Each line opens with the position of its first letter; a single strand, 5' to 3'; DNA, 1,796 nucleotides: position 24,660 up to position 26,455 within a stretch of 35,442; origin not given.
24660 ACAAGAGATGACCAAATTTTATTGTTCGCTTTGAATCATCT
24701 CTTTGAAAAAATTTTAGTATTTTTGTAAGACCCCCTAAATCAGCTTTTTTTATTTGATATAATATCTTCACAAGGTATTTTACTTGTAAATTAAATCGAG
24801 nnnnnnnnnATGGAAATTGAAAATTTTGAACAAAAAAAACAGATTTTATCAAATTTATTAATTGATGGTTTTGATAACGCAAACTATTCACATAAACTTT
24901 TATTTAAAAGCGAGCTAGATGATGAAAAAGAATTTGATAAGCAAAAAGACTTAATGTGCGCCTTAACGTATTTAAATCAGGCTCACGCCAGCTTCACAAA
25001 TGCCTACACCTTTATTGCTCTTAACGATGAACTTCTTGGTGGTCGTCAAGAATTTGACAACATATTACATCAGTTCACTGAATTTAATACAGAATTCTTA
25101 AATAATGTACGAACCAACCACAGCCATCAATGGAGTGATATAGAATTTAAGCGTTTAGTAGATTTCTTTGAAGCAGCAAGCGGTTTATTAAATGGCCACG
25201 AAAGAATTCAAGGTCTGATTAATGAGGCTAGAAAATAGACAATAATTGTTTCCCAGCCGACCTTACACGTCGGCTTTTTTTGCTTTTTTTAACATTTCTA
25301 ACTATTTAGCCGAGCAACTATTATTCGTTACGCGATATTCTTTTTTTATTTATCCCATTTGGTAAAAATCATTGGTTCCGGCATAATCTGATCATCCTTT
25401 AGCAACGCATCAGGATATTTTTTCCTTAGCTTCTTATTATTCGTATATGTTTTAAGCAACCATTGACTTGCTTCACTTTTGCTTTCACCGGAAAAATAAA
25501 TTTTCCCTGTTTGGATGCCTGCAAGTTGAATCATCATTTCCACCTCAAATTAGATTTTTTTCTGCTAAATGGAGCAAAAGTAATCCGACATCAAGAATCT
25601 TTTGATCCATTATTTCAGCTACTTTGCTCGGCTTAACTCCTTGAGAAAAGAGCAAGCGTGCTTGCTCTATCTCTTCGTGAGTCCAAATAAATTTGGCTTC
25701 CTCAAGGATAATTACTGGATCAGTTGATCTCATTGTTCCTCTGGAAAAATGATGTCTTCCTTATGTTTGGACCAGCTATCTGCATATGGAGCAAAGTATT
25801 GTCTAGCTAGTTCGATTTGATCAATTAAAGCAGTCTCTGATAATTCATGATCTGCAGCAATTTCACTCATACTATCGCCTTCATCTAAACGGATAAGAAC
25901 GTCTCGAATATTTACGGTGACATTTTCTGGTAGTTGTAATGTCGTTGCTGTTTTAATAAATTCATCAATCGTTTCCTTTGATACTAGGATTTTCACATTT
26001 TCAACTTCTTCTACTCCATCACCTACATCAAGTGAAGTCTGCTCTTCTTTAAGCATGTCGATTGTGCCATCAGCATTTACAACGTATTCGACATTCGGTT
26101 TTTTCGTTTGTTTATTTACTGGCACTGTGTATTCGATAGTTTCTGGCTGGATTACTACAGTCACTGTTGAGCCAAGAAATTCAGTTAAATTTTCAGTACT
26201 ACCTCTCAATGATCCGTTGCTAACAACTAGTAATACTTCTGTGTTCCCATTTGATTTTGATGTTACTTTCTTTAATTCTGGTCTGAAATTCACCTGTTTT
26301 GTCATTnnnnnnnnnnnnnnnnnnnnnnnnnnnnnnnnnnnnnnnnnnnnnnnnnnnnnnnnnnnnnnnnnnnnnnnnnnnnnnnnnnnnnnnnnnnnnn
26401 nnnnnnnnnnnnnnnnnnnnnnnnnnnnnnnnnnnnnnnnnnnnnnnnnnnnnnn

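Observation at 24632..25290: Autonomous reverse-oriented single-gene moron between the early operon and the late regulator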

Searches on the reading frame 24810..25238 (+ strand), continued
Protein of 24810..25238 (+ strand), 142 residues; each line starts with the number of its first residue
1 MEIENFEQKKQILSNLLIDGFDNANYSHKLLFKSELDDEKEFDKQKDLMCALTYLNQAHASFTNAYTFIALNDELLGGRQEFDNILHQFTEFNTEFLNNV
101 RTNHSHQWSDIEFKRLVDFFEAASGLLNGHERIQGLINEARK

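Call 44: fold_search(model_id=the predicted structure, library=viral)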
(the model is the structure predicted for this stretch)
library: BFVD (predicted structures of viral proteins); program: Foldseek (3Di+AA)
matches with E <= 10: 104; with E <= 0.001: 0
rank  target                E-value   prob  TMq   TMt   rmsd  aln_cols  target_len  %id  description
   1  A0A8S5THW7            6.1e-01  0.54  0.41  0.34   8.9       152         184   14  Uncharacterized protein [Siphoviridae sp. ct6Ob18]
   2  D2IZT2                8.6e-01  0.33  0.34  0.33  10.3       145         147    6  Terminase small subunit [Enterococcus phage phiFL3A]
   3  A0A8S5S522            9.5e-01  0.89  0.55  0.50   7.1       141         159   11  Uncharacterized protein [Siphoviridae sp. ctmP938]
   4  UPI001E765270         1.2e+00  0.98  0.48  0.23   2.5        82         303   12  (no name look-up for this kind of identifier)
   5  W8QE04                1.2e+00  0.51  0.45  0.38   7.3       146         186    9  Uncharacterized protein [Chloriridovirus anopheles1]
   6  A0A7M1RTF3            1.2e+00  0.35  0.35  0.43   7.7       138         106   11  Uncharacterized protein [uncultured phage cr130_1]
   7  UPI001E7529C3         1.3e+00  0.95  0.46  0.22   2.8        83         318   14  (no name look-up for this kind of identifier)
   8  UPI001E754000         1.6e+00  0.30  0.24  0.18   5.9        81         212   11  (no name look-up for this kind of identifier)
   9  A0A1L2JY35            1.8e+00  0.75  0.61  0.56   6.8       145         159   12  Uncharacterized protein [Aeribacillus phage AP45]
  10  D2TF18                2.5e+00  0.38  0.46  0.45   7.1       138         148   14  (no name in the UniProt tables at hand)
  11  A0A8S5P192            2.5e+00  0.21  0.29  0.08   6.8        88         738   12  Major capsid protein [Myoviridae sp. ctLnO19]
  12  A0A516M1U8            2.7e+00  0.30  0.46  0.36   8.1       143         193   14  (no name in the UniProt tables at hand)
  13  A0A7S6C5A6            2.7e+00  0.23  0.45  0.15   7.0       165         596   14  (no name in the UniProt tables at hand)
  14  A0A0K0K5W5            3.1e+00  0.23  0.42  0.05   9.4       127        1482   14  Transcriptional regulator ICP4 [Infectious laryngotracheitis virus]
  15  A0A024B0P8            3.3e+00  0.21  0.40  0.46   8.5       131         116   14  Uncharacterized protein [Bacillus phage Evoli]
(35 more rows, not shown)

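Call 46: find_related_loci(query=A3, collection=genome_contigs, flank=6000)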
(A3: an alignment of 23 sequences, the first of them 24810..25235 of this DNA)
Query A3 (142 aa) in genome_contigs; peptide patterns used: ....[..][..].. (x = any residue, [..] = any of these).
40 stretches matched a pattern; 13 encode a relative of the query (tblastn E <= 1e-3); 13 distinct loci.
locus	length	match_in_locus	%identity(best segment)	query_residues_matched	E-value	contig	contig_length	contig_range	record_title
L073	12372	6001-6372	49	4-128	8e-32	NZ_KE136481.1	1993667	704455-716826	Enterococcus malodoratus ATCC 43197 acOtv-supercont2.1, whole genome shotgun sequence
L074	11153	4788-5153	46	2-128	4e-30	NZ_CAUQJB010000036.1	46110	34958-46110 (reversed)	MAG: uncultured Vagococcus sp. isolate ERR9968721_bin.21_MetaWRAP_v1.3_MAG ERZ21616006.262, whole genome shotgun sequenc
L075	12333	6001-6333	37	3-127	1e-16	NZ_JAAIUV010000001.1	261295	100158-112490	Neobacillus thermocopriae strain SgZ-7 Scaffold1, whole genome shotgun sequence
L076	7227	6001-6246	40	42-124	5e-16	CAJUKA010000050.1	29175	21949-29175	MAG TPA_asm: uncultured Lachnospiraceae bacterium isolate MGBC143556 genome assembly, contig: MGBC143556.50, whole genom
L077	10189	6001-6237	46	42-121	8e-16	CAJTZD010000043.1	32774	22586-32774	MAG TPA_asm: uncultured Acetatifactor sp. isolate MGBC113998 genome assembly, contig: MGBC113998.43, whole genome shotgu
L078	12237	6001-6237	45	42-121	1e-15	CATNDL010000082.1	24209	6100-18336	MAG TPA_asm: uncultured Acetatifactor sp. isolate MGG22999_1680015439 genome assembly, contig: SRR10078234_913, whole ge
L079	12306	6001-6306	35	13-122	4e-15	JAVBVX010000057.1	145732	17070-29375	MAG: Clostridium sp. isolate ZNE14_Bin42 all_Scaff008606, whole genome shotgun sequence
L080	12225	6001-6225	43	48-127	3e-14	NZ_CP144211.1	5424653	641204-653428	Desulfosporosinus paludis strain SB140 chromosome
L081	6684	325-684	29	4-126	3e-12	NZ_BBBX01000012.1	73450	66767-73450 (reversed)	Lacticaseibacillus saniviri JCM 17471 = DSM 24301 strain JCM 17471, whole genome shotgun sequence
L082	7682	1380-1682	31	13-124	3e-10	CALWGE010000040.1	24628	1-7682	MAG: uncultured Merdimonas sp. isolate BRZ_AC__bin35 genome assembly, contig: BRZ_AC__NODE_1864_length_24628_cov_5.39420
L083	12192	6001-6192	40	52-116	1e-9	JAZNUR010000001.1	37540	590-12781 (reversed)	MAG: Oscillospiraceae bacterium isolate T1900044796_TS20190262.MAGScoT_cleanbin_000018 SGB_2681_k141_518135, whole genom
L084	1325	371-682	29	5-118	6e-9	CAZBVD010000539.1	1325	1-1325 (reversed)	MAG TPA_asm: uncultured Dysgonomonadaceae bacterium isolate SRP294416_co2_408 genome assembly, contig: NODE_265538_lengt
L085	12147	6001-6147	43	79-127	3e-8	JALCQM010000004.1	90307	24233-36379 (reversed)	MAG: Lactobacillus sp. isolate UW_DM_LACCAS3_1 Ga0455770_00114, whole genome shotgun sequence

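Call 47: list_cluster_members(proteins=[window:24810-25235:+, P0003, P0060, P0148])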
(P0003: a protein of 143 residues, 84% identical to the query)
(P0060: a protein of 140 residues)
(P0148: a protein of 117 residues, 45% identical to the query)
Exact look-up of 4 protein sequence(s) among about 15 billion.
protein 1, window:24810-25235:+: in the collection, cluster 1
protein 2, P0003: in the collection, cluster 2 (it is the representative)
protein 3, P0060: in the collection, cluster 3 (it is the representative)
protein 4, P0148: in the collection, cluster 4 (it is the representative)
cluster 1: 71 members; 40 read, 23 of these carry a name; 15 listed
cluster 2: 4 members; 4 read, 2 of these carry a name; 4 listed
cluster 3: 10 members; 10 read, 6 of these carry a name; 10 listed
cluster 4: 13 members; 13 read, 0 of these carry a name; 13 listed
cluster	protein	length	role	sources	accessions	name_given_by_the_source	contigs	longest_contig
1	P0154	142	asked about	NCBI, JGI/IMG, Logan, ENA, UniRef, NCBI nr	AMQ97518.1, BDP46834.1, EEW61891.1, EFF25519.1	TPA: hypothetical protein IX445_000879 [Enterococcus faecium] | hypothetical protein | hypothetical protein n=1 Tax=Enterococcus TaxID=1350 RepID=UPI0001B8FFDA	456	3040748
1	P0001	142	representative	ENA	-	-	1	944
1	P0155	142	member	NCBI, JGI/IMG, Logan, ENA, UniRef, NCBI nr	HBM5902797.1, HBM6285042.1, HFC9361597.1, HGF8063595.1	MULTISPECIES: hypothetical protein [Enterococcus] | hypothetical protein n=1 Tax=Enterococcus TaxID=1350 RepID=UPI00098D1CEA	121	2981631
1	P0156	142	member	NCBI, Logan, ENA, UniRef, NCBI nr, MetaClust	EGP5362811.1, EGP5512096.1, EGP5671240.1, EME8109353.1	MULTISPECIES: hypothetical protein [Enterococcus] | hypothetical protein n=1 Tax=Enterococcus TaxID=1350 RepID=UPI0005EB1FE1 | hypothetical protein [Enterococcus faecium]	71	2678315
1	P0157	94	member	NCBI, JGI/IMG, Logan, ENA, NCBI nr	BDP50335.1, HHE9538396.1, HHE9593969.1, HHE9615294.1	TPA: hypothetical protein ACPHFJ_001665 [Enterococcus faecium] | hypothetical protein | hypothetical protein [Enterococcus faecium]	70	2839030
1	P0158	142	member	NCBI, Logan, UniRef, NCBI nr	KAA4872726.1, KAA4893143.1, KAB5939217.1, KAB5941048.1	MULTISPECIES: hypothetical protein [Bacillota] | hypothetical protein n=1 Tax=Bacillota TaxID=1239 RepID=UPI00101FC3F3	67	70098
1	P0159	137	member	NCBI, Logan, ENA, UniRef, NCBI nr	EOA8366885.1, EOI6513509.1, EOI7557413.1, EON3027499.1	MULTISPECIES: hypothetical protein [Enterococcus] | hypothetical protein n=1 Tax=Enterococcus TaxID=1350 RepID=UPI000AA38730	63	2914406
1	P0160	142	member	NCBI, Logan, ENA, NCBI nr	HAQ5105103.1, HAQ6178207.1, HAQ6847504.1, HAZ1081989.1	TPA: hypothetical protein IXV82_001547 [Enterococcus faecium] | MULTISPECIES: hypothetical protein [Enterococcus]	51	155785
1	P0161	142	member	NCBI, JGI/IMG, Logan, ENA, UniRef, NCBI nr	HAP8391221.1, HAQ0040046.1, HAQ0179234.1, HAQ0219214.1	TPA: hypothetical protein ACKEZU_001332 [Enterococcus faecium] | hypothetical protein | hypothetical protein n=1 Tax=Enterococcus TaxID=1350 RepID=UPI0007F50848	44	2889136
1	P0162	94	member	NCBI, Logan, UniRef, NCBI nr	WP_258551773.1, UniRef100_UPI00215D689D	hypothetical protein [Enterococcus faecium] | hypothetical protein n=2 Tax=Enterococcus TaxID=1350 RepID=UPI00215D689D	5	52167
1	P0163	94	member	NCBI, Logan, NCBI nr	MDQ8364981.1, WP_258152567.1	hypothetical protein Q3E54_04290, partial [Enterococcus faecium] | hypothetical protein [Enterococcus faecium]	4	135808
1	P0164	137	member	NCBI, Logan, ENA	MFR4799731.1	MAG: hypothetical protein ACLUA5_03650 [Enterococcus faecium]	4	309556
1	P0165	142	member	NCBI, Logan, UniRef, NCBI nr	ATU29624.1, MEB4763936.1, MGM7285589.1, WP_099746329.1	hypothetical protein AB1A70_03450 [Enterococcus faecium] | hypothetical protein n=1 Tax=Enterococcus TaxID=1350 RepID=UPI000C19DEFE | hypothetical protein [Enterococcus sp. E5-24]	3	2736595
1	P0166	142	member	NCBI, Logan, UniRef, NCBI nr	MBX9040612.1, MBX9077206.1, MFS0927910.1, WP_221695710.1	hypothetical protein [Enterococcus durans] | hypothetical protein n=1 Tax=Enterococcus durans TaxID=53345 RepID=UPI001C8C8A67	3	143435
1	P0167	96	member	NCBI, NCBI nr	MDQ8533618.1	hypothetical protein Q3F78_13135, partial [Enterococcus faecium] | hypothetical protein [Enterococcus faecium]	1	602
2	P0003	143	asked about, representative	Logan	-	-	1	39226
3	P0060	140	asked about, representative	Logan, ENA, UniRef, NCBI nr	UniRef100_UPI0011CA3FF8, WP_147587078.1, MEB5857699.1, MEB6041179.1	hypothetical protein n=1 Tax=Enterococcus gallinarum TaxID=1353 RepID=UPI0011CA3FF8 | hypothetical protein [Enterococcus gallinarum]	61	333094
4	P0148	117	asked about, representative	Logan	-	-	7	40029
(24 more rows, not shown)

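Call 48: find_encoding_contigs(protein=window:24810-25238:+, flank=5000, max_places=10)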
Protein window:24810-25238:+ (142 aa): 25 contigs read that carry it; 5 places shown.
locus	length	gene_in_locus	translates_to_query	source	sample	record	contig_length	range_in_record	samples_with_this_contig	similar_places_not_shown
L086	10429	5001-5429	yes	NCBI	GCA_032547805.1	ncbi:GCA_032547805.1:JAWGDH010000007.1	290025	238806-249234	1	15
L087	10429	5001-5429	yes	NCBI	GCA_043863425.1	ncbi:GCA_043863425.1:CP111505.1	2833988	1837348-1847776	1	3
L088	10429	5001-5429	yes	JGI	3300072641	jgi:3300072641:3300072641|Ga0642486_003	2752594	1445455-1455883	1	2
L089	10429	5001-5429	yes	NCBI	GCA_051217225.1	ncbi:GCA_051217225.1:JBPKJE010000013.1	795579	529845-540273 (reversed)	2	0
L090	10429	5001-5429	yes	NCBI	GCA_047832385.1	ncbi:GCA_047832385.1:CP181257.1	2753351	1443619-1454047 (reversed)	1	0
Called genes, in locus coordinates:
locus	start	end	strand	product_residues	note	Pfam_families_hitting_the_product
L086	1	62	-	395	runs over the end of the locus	PF04860:Phage_portal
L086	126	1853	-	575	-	PF03354:TerL_ATPase, PF20441:TerL_nuclease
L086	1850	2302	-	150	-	PF05119:Terminase_4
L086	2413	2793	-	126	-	PF01844:HNH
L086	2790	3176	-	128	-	-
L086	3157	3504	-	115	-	-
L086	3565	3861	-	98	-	PF09639:YjcQ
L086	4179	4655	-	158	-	-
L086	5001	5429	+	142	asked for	-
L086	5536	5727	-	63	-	-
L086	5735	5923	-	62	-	-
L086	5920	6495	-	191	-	-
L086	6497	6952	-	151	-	PF06356:DUF1064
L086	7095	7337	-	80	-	-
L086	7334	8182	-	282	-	PF01695:IstB_IS21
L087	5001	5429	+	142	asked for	-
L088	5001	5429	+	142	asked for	-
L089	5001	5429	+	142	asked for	-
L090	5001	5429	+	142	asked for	-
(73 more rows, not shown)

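Call 60: find_encoding_contigs(protein=P0148, flank=5000, max_places=3)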
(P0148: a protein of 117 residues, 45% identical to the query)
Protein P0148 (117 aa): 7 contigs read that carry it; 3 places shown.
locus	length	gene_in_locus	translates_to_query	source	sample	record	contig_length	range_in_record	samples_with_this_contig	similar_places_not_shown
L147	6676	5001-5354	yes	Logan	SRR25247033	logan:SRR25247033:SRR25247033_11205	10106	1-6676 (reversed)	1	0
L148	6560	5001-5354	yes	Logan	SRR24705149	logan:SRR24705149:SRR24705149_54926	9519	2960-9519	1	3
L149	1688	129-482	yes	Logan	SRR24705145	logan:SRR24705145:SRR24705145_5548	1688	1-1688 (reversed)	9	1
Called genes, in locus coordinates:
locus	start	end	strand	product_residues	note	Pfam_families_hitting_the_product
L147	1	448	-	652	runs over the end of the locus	PF14284:PcfJ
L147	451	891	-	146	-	PF14058:PcfK (faint)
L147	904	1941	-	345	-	PF13495:Phage_int_SAM_4, PF00589:Phage_integrase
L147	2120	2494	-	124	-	-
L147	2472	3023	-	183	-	-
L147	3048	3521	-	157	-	PF00075:RNase_H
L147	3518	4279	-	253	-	PF23343:REP_ORF2-G2P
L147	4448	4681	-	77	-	-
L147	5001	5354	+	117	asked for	-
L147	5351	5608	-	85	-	-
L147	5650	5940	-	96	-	-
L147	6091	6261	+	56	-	-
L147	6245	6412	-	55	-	-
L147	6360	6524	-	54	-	-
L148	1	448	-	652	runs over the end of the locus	PF14284:PcfJ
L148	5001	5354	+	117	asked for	-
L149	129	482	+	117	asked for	-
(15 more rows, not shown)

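Call 61: find_encoding_contigs(protein=P0060, flank=5000, max_places=3)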
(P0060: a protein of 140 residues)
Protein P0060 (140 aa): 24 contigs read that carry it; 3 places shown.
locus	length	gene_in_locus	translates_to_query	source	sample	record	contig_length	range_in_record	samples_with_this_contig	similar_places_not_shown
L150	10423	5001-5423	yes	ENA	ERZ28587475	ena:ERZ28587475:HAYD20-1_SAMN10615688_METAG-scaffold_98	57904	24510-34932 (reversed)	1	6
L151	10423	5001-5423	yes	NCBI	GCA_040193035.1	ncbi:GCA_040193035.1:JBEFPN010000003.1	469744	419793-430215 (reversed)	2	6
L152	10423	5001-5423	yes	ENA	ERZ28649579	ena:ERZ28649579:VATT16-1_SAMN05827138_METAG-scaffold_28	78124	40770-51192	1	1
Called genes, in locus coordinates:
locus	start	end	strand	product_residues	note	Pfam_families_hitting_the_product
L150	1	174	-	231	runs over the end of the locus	PF06854:Phage_Gp15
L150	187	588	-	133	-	-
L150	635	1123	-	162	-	-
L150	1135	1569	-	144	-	PF12691:Phage_tail_terminator_6 (weak)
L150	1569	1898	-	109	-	-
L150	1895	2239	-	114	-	PF10665:Minor_capsid_1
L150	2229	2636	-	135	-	-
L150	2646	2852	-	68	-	-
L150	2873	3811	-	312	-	-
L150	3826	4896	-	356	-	PF14550:Peptidase_S78_2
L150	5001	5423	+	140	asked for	-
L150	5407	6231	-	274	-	PF04233:Phage_Mu_F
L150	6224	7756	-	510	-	PF04860:Phage_portal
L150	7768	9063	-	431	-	PF04466:Terminase_3, PF17288:Terminase_3C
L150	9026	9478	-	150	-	PF03592:Terminase_2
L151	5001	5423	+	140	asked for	-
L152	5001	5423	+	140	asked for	-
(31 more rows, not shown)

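Call 67: search_protein_families(library=phrogs, alignment_id=A2, max_evalue=0.001)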
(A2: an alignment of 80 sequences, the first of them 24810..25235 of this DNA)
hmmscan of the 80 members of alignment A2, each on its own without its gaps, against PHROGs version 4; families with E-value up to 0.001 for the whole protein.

A. member 1, window:24810-25235:+ (142 aa): 1 family
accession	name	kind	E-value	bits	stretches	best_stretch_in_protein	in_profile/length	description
phrog_20330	-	unknown function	1.5e-60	203.9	1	1-135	1-124/125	-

B. families by the number of members that match (of 80 scanned): 2 families
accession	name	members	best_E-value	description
phrog_20330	-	80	1.5e-60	-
phrog_8199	-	1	0.00074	-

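Call 68: search_dna_similar(query=P0148, collection=plasmids, mode=protein, max_evalue=0.001, max_rows=15)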
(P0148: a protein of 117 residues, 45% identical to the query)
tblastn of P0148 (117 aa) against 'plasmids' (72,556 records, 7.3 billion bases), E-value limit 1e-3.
Records with a match: 1; places in all: 1; records where one place covers at least 80% of the query: 0.
Best place of each record, by identity: <60% 1.
By first word of the organism name: Lactococcus 1.
By predicted mobility (MOB-suite, as given by PLSDB): non-mobilizable 1.
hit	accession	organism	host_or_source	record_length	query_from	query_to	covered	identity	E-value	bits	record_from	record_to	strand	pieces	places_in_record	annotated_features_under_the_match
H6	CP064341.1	Lactococcus lactis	Channa argus (snakehead fish),cell ...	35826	30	117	75%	44.9%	3e-12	69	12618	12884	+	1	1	record has no annotation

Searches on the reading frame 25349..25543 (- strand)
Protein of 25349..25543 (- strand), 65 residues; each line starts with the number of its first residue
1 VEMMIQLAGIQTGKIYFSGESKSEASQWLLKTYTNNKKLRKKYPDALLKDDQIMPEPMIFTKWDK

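Call 6: search_protein_families(library=pfam, proteins=[window:25349-25543:-], max_evalue=0.1)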
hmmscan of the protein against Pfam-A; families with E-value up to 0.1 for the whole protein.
window:25349-25543:- (65 aa): 1 family
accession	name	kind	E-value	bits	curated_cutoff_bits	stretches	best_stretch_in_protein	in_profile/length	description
PF18062.7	RE_AspBHI_N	-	0.092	12.7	27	1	11-62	51-102/185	Restriction endonuclease AspBHI N-terminal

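Call 7: search_protein_families(library=phrogs, proteins=[window:25349-25543:-], max_evalue=0.01)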
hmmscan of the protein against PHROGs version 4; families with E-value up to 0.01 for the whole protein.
window:25349-25543:- (65 aa): 2 families
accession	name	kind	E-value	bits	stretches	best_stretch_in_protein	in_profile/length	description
phrog_6766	-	unknown function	3e-30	105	1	4-65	1-62/64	-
phrog_32460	-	unknown function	2.1e-05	25.4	1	4-62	1-53/210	-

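Call 17: search_protein_families(library=padloc, proteins=[window:25349-25543:-], max_evalue=1)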
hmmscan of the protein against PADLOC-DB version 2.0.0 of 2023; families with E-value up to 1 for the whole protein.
window:25349-25543:- (65 aa): 0 families

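Call 18: search_protein_families(library=ncbifam, proteins=[window:25349-25543:-], max_evalue=1)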
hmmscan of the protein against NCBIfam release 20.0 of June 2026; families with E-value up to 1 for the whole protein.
window:25349-25543:- (65 aa): 1 family
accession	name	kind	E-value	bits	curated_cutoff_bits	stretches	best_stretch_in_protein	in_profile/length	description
NF009778.0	PRK13278.1-1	equivalog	0.19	10.7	570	1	4-60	151-204/356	formate--phosphoribosylaminoimidazolecarboxamide ligase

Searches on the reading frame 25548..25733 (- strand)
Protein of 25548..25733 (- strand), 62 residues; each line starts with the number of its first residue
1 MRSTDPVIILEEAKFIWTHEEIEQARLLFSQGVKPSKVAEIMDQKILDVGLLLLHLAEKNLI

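Call 6: search_protein_families(library=pfam, proteins=[window:25548-25733:-], max_evalue=0.1)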
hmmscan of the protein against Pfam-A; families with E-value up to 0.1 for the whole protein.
window:25548-25733:- (62 aa): 0 families

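Call 7: search_protein_families(library=phrogs, proteins=[window:25548-25733:-], max_evalue=0.01)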
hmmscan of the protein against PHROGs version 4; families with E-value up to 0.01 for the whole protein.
window:25548-25733:- (62 aa): 1 family
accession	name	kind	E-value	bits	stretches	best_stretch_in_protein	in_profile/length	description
phrog_3356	-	integration and excision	1.2e-15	58.8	1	2-62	13-73/168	transposase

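Call 18: search_protein_families(library=ncbifam, proteins=[window:25548-25733:-], max_evalue=1)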
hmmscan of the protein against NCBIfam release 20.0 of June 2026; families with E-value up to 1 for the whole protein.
window:25548-25733:- (62 aa): 0 families

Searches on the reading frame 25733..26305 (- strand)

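Call 6: search_protein_families(library=pfam, proteins=[window:25733-26305:-], max_evalue=0.1)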
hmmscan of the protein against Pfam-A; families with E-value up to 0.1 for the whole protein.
window:25733-26305:- (191 aa): 0 families

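Call 7: search_protein_families(library=phrogs, proteins=[window:25733-26305:-], max_evalue=0.01)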
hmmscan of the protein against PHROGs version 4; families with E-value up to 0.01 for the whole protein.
window:25733-26305:- (191 aa): 2 families
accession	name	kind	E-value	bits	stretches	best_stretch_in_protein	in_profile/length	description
phrog_5403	-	unknown function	1.4e-69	234.8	1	3-191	2-189/208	-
phrog_5494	-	unknown function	0.0065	17.7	1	34-98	82-143/156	-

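Call 17: search_protein_families(library=padloc, proteins=[window:25733-26305:-], max_evalue=1)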
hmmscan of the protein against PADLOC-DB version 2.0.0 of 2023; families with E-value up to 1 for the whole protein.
window:25733-26305:- (191 aa): 1 family
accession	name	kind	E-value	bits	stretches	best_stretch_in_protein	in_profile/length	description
PDLC02259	AbiEi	-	0.0022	15.5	1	52-77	85-110/191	AbiEi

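Call 18: search_protein_families(library=ncbifam, proteins=[window:25733-26305:-], max_evalue=1)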
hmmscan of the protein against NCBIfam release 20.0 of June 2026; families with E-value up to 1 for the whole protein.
window:25733-26305:- (191 aa): 1 family
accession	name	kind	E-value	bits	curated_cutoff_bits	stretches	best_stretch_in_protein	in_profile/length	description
NF045758.2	YlxM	equivalog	0.11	12.6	80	1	145-174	34-63/72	YlxM family DNA-binding protein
